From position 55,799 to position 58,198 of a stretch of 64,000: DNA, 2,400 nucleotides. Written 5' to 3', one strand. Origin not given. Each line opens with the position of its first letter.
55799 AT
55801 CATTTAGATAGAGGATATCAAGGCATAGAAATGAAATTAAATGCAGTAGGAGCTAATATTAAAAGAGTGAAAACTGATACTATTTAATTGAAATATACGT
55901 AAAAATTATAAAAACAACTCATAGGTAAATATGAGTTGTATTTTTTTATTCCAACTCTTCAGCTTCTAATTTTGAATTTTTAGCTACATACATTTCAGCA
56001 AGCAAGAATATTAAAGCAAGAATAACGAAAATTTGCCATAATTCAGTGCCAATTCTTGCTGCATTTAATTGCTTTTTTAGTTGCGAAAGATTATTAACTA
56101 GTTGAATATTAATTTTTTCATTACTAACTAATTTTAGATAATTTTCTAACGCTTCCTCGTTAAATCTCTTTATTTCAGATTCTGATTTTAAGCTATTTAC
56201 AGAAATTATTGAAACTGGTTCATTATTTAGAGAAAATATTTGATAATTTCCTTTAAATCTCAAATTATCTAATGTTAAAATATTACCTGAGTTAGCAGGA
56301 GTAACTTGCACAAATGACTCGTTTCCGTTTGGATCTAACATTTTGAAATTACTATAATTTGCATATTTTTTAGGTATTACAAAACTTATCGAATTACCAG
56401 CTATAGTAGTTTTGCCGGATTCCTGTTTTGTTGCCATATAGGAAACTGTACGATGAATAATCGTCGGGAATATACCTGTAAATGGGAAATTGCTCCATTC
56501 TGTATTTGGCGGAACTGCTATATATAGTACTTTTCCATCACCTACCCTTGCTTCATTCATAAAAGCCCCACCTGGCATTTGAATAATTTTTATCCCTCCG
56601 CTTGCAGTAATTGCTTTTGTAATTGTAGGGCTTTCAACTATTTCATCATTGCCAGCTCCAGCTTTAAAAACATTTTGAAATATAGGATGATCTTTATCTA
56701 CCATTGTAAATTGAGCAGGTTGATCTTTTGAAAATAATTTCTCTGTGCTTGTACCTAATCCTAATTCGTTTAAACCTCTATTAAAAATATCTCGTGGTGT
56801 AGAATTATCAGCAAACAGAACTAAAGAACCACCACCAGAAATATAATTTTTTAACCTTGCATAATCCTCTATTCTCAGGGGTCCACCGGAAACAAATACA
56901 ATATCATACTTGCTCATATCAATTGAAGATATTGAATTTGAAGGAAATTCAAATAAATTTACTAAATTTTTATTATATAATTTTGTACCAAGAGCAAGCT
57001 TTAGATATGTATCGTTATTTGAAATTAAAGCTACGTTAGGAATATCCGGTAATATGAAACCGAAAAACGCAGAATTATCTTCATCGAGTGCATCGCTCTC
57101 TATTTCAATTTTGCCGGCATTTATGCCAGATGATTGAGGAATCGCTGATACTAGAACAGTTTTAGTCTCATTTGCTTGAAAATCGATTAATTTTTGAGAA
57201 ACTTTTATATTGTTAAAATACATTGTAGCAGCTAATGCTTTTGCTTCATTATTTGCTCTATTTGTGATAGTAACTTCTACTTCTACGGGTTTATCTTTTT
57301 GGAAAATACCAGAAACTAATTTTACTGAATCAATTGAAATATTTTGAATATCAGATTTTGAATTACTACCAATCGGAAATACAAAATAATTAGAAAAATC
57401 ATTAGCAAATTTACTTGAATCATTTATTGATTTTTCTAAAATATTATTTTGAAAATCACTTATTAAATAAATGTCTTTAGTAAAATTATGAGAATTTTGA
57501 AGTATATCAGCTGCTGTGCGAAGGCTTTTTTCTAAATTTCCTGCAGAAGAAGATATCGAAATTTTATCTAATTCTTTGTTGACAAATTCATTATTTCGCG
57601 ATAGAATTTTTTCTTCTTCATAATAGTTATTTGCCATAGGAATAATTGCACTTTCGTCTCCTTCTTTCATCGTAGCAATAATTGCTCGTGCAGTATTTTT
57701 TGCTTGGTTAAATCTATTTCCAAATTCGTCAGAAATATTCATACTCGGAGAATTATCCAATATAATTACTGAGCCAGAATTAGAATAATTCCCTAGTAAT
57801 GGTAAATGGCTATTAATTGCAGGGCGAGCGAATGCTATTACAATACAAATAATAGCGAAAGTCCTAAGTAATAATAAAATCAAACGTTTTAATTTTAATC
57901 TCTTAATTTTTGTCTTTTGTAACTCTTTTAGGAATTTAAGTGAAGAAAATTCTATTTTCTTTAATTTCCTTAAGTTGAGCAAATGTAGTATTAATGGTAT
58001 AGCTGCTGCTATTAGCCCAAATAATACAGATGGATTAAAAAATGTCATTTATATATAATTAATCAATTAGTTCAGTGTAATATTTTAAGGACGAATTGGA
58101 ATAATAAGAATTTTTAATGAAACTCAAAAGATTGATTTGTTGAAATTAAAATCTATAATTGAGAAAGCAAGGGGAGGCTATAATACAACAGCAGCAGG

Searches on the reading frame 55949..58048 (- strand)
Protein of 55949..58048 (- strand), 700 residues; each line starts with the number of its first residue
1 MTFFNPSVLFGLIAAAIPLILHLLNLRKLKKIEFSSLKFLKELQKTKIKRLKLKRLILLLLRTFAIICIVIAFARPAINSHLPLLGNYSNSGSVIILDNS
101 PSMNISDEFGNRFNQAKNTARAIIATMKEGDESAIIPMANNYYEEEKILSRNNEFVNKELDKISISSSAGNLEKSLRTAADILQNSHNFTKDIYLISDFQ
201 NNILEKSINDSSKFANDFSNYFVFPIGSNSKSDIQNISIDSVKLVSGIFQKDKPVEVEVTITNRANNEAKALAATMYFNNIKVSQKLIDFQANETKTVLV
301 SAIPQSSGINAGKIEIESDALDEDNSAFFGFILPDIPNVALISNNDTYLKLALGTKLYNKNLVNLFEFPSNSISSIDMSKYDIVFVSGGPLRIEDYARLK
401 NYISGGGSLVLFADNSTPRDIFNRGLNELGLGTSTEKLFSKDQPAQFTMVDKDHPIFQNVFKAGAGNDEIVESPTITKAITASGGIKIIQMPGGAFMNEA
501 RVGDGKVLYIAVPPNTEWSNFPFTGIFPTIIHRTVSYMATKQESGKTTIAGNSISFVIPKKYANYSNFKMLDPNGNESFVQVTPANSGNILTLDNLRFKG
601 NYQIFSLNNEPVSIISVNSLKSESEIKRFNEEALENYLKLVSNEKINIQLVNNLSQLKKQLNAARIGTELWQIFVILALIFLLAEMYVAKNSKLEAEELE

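Call 55: find_encoding_contigs(protein=window:55949-58048:-, flank=10000, max_places=6)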
Protein window:55949-58048:- (700 aa): 3 contigs read that carry it; 2 places shown.
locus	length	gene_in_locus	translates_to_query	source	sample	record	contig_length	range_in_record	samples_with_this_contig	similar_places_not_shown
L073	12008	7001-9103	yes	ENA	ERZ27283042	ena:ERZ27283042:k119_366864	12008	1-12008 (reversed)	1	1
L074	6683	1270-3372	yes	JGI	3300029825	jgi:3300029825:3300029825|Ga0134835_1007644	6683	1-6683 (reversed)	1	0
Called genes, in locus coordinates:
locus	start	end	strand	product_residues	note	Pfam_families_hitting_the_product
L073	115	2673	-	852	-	PF00133:tRNA-synt_1, PF01406:tRNA-synt_1e (faint), PF09334:tRNA-synt_1g, PF13603:tRNA-synt_1_2, PF00133:tRNA-synt_1, PF08264:Anticodon_1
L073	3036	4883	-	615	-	PF00133:tRNA-synt_1, PF09334:tRNA-synt_1g, PF19303:Anticodon_3, PF08264:Anticodon_1 (weak)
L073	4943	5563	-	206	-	-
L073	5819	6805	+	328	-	PF19700:DUF6198 (faint), PF02588:YitT_membrane, PF10035:DUF2179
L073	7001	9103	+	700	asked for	PF07584:BatA, PF13519:VWA_2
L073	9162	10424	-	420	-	PF00275:EPSP_synthase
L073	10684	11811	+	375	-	PF13506:Glyco_transf_21, PF00535:Glycos_transf_2, PF13641:Glyco_tranf_2_3, PF13632:Glyco_trans_2_3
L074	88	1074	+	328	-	PF19700:DUF6198 (faint), PF02588:YitT_membrane, PF10035:DUF2179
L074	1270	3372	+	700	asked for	PF07584:BatA, PF13519:VWA_2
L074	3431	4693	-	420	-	PF00275:EPSP_synthase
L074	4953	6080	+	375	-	PF13506:Glyco_transf_21, PF00535:Glycos_transf_2, PF13641:Glyco_tranf_2_3, PF13632:Glyco_trans_2_3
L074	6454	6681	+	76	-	?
